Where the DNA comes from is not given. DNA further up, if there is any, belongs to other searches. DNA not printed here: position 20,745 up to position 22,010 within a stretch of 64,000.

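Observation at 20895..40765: Sugar-phosphate feeder pathway wrapped around the BMC genes; substrate unknown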

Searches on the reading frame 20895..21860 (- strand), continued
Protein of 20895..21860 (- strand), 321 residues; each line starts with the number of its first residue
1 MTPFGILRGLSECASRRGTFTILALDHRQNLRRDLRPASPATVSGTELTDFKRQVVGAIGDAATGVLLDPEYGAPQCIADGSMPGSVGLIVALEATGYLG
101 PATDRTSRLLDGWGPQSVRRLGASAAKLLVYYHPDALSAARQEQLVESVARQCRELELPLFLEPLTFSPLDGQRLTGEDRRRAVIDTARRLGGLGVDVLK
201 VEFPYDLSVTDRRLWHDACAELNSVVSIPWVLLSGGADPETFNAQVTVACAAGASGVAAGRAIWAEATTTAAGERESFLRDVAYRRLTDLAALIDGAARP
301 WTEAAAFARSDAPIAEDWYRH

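Call 57: find_encoding_contigs(protein=P0345, flank=10000, max_places=1)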
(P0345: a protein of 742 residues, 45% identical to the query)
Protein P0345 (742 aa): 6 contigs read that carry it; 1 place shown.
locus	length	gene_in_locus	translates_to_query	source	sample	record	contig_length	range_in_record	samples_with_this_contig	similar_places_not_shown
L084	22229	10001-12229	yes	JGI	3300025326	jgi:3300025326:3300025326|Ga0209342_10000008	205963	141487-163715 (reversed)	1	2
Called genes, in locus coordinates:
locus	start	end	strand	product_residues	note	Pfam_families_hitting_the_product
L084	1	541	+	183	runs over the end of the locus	-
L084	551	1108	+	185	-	-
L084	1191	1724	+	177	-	PF02810:SEC-C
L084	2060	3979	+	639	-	PF00072:Response_reg, PF01590:GAF, PF13185:GAF_2, PF13581:HATPase_c_2 (faint), PF00512:HisKA, PF02518:HATPase_c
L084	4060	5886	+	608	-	PF02743:dCache_1, PF00672:HAMP, PF00512:HisKA, PF02518:HATPase_c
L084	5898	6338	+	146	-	PF00072:Response_reg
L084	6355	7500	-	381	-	PF02515:CoA_transf_3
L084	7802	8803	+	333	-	PF04198:Sugar-bind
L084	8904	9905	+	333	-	PF00532:Peripla_BP_1 (faint), PF13407:Peripla_BP_4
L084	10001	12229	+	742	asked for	-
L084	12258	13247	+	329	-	PF02653:BPD_transp_2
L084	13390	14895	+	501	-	PF00005:ABC_tran, PF02463:SMC_N (faint), PF13304:AAA_21 (faint), PF13401:AAA_22 (faint), PF13555:AAA_29 (faint), PF00005:ABC_tran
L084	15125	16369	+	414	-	PF01380:SIS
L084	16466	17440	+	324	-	PF00294:PfkB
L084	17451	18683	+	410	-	PF08013:GatZ_KbaZ-like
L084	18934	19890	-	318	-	-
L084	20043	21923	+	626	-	PF00072:Response_reg, PF00196:GerE, PF01590:GAF, PF13185:GAF_2, PF13492:GAF_3, PF07228:SpoIIE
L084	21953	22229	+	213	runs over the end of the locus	PF00072:Response_reg, PF00196:GerE, PF08281:Sigma70_r4_2 (weak)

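Call 68: predict_structure(alignment_id=A2)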
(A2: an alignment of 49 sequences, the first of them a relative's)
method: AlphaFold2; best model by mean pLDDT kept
length: 719 residues; sequences in the alignment: 49
mean_pLDDT: 93.9   pTM: 0.94
mean pLDDT of the five models: 93.9, 93.5, 93.4, 92.1, 91.2
residues with pLDDT >= 90: 607; 70-90: 99; 50-70: 13; < 50: 0
segments of 3 or more residues with pLDDT < 50: none
pLDDT, mean of each block of 10 residues (from residue 1): 94 95 97 83 91 98 93 96 98 95 94 83 90 94 87 97 98 98 98 94 90 96 98 98 97 94 98 98 71 84 97 98 97 83 88 97 96 96 89 96 96 98 97 96 96 98 93 96 76 96 96 96 97 95 97 97 95 96 87 94 98 97 96 98 92 95 97 94 87 88 96 95
secondary structure, 60 per line:
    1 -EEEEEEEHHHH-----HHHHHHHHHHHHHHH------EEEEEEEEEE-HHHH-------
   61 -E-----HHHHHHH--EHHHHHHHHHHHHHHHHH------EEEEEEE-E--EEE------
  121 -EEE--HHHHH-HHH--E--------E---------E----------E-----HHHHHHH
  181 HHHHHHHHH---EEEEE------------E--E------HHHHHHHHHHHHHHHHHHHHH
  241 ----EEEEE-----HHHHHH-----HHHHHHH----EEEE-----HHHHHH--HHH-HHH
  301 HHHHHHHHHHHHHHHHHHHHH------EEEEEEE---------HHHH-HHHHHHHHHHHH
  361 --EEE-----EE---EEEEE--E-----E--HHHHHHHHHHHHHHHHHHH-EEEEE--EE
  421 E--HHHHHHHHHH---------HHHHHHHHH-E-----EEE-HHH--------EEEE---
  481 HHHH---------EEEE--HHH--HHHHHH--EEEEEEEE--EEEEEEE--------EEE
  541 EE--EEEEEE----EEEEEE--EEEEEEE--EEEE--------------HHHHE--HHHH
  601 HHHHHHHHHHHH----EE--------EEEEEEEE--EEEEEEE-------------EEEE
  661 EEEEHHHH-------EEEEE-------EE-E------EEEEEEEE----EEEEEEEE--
elements in order (helices of 4 or more, strands of 3 or more residues): E2-8 H9-12 H18-32 E39-48 H50-53 H68-74 H78-94 E101-107 E112-114 E122-124 H127-131 H174-189 E193-197 H220-240 E245-249 H255-260 H266-272 E277-280 H286-291 H298-321 E328-334 H344-347 H349-360 E363-365 E376-380 H392-410 E412-416 E419-421 H424-433 H443-451 E459-461 E474-477 H481-484 E494-497 H505-510 E513-520 E523-529 E538-542 E545-550 E555-560 E563-569 E572-575 H590-593 H597-612 E627-634 E637-643 E657-664 H665-668 E676-680 E698-705 E710-717

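Call 70: fold_search(model_id=the predicted structure, library=pdb)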
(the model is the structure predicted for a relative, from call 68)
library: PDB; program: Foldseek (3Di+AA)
matches with E <= 10: 1599; with E <= 0.001: 273
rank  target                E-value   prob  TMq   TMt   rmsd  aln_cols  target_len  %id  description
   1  5e9a_B                1.5e-16  1.00  0.50  0.52   9.0       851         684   12  Crystal structure analysis of the cold-adamped beta-galactosidase from Rahnella sp. R3 (released 2016-10-26)
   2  5e9a_A                2.2e-16  1.00  0.51  0.53   8.7       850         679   12  Crystal structure analysis of the cold-adamped beta-galactosidase from Rahnella sp. R3 (released 2016-10-26)
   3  6t7g_FFF              1.3e-14  1.00  0.52  0.56   8.4       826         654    8  Bacteroides salyersiae GH164 beta-mannosidase in complex with mannoimidazole (released 2019-12-25)
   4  7omi_BBB              2.9e-14  1.00  0.52  0.56   8.2       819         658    8  Bs164 in complex with mannocyclophellitol epoxide (released 2022-02-02)
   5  6t6g_DDD              3.9e-14  1.00  0.52  0.56   8.0       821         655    9  Bacteroides salyersiae GH164 beta-mannosidase in complex with noeuromycin (released 2020-01-01)
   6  6t7g_DDD              4.2e-14  1.00  0.53  0.57   8.1       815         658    8  Bacteroides salyersiae GH164 beta-mannosidase in complex with mannoimidazole (released 2019-12-25)
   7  4uni_B                5.0e-14  1.00  0.52  0.54   7.6       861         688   12  beta-(1,6)-galactosidase from Bifidobacterium animalis subsp. lactis Bl-04 in complex with galactose (released 2014-10-15)
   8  8oug                  5.3e-14  1.00  0.47  0.44  11.0       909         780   11  Exo-beta-d-glucosaminidase from Pyrococcus chitonophagus (released 2024-05-01)
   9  4uni_A                8.0e-14  1.00  0.51  0.53   8.0       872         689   12  beta-(1,6)-galactosidase from Bifidobacterium animalis subsp. lactis Bl-04 in complex with galactose (released 2014-10-15)
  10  4uoq_B                8.0e-14  1.00  0.49  0.51   8.8       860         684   12  Nucleophile mutant (E324A) of beta-(1,6)-galactosidase from Bifidobacterium animalis subsp. lactis Bl-04 (released 2014-10-22)
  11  6t5o_DDD              2.3e-13  1.00  0.51  0.55   8.3       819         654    8  Bacteroides salyersiae GH164 beta-mannosidase (released 2020-01-01)
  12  4uoq_A                8.7e-13  1.00  0.49  0.51   8.9       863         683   11  Nucleophile mutant (E324A) of beta-(1,6)-galactosidase from Bifidobacterium animalis subsp. lactis Bl-04 (released 2014-10-22)
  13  7vkw_B                3.6e-12  1.00  0.50  0.51   8.8       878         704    8  The apo structure of beta-1,2-glucosyltransferase from Ignavibacterium album (released 2022-03-09)
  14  6lvw                  2.3e-11  1.00  0.48  0.51   9.7       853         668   12  Polyextremophilic Beta-galactosidase from the Antarctic haloarchaeon Halorubrum lacusprofundi (released 2020-10-28)
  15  7x87_B                4.5e-11  1.00  0.50  0.50   9.0       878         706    8  The complex structure of beta-1,2-glucosyltransferase from Ignavibacterium album with sophotetraose observed as sophor (released 2022-04-20)
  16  5gsm_A                6.8e-11  1.00  0.45  0.42  11.5       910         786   11  Glycoside hydrolase B with product (released 2017-02-01)
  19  6jow_A                9.4e-10  1.00  0.47  0.45   9.8       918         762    8  Exo-beta-D-glucosaminidase from Pyrococcus furiosus (released 2020-03-25)
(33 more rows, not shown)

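Call 79: find_encoding_contigs(protein=P0188, flank=8000, max_places=1)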
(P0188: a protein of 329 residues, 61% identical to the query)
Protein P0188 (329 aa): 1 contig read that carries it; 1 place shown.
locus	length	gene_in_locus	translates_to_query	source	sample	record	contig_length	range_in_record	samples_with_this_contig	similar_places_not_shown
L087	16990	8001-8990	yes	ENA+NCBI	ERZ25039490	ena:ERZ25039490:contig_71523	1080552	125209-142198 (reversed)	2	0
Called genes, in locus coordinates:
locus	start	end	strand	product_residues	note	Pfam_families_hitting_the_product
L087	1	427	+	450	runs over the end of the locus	PF07731:Cu-oxidase_2 (weak), PF07732:Cu-oxidase_3, PF07731:Cu-oxidase_2, PF00394:Cu-oxidase (weak)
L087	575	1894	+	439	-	PF02056:Glyco_hydro_4, PF11975:Glyco_hydro_4C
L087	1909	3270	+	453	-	PF01547:SBP_bac_1, PF13416:SBP_bac_8, PF13531:SBP_bac_11 (weak)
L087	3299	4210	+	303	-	PF00528:BPD_transp_1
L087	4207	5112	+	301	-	PF00528:BPD_transp_1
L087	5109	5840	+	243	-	PF00392:GntR, PF07702:UTRA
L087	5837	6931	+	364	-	PF01380:SIS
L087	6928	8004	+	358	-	PF04909:Amidohydro_2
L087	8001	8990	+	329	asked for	PF09863:DUF2090 (faint), PF01791:DeoC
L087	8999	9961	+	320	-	PF00294:PfkB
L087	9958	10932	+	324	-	PF00294:PfkB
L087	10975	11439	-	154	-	-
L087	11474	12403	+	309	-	-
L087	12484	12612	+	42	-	-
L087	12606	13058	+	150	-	-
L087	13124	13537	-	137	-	PF13377:Peripla_BP_3, PF13407:Peripla_BP_4 (weak)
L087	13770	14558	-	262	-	PF00356:LacI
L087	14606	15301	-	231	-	-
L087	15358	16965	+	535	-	PF02782:FGGY_C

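Call 80: find_encoding_contigs(protein=P0153, flank=8000, max_places=2)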
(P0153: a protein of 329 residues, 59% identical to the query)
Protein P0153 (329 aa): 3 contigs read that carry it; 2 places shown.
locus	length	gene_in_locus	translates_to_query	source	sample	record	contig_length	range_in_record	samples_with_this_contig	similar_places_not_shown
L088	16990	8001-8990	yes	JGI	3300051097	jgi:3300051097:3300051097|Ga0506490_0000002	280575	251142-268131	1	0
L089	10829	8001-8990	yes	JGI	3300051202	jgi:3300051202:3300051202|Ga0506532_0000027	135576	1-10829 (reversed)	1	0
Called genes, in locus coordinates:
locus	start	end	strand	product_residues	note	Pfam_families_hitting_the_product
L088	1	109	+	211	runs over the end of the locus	PF01810:LysE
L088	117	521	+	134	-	PF19728:DUF6220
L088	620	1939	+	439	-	PF02056:Glyco_hydro_4, PF11975:Glyco_hydro_4C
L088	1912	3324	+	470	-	PF01547:SBP_bac_1, PF13416:SBP_bac_8, PF13531:SBP_bac_11 (faint)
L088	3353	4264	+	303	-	PF00528:BPD_transp_1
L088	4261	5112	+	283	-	PF00528:BPD_transp_1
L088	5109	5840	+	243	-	PF00392:GntR, PF07702:UTRA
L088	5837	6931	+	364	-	PF01380:SIS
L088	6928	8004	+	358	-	PF04909:Amidohydro_2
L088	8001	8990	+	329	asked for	PF09863:DUF2090, PF01791:DeoC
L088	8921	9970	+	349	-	PF00294:PfkB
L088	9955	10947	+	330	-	PF00294:PfkB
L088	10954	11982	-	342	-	-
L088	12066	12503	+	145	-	-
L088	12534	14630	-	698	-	PF08448:PAS_4, PF00989:PAS, PF08448:PAS_4, PF13188:PAS_8 (weak), PF13426:PAS_9, PF00512:HisKA, PF02518:HATPase_c, PF00072:Response_reg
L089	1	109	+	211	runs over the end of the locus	PF01810:LysE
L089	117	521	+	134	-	PF19728:DUF6220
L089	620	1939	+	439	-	PF02056:Glyco_hydro_4, PF11975:Glyco_hydro_4C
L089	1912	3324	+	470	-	PF01547:SBP_bac_1, PF13416:SBP_bac_8, PF13531:SBP_bac_11 (faint)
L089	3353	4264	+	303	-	PF00528:BPD_transp_1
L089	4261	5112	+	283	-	PF00528:BPD_transp_1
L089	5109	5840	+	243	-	PF00392:GntR, PF07702:UTRA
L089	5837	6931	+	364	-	PF01380:SIS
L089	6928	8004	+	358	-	PF04909:Amidohydro_2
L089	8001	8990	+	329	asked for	PF09863:DUF2090, PF01791:DeoC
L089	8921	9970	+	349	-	PF00294:PfkB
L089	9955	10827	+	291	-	?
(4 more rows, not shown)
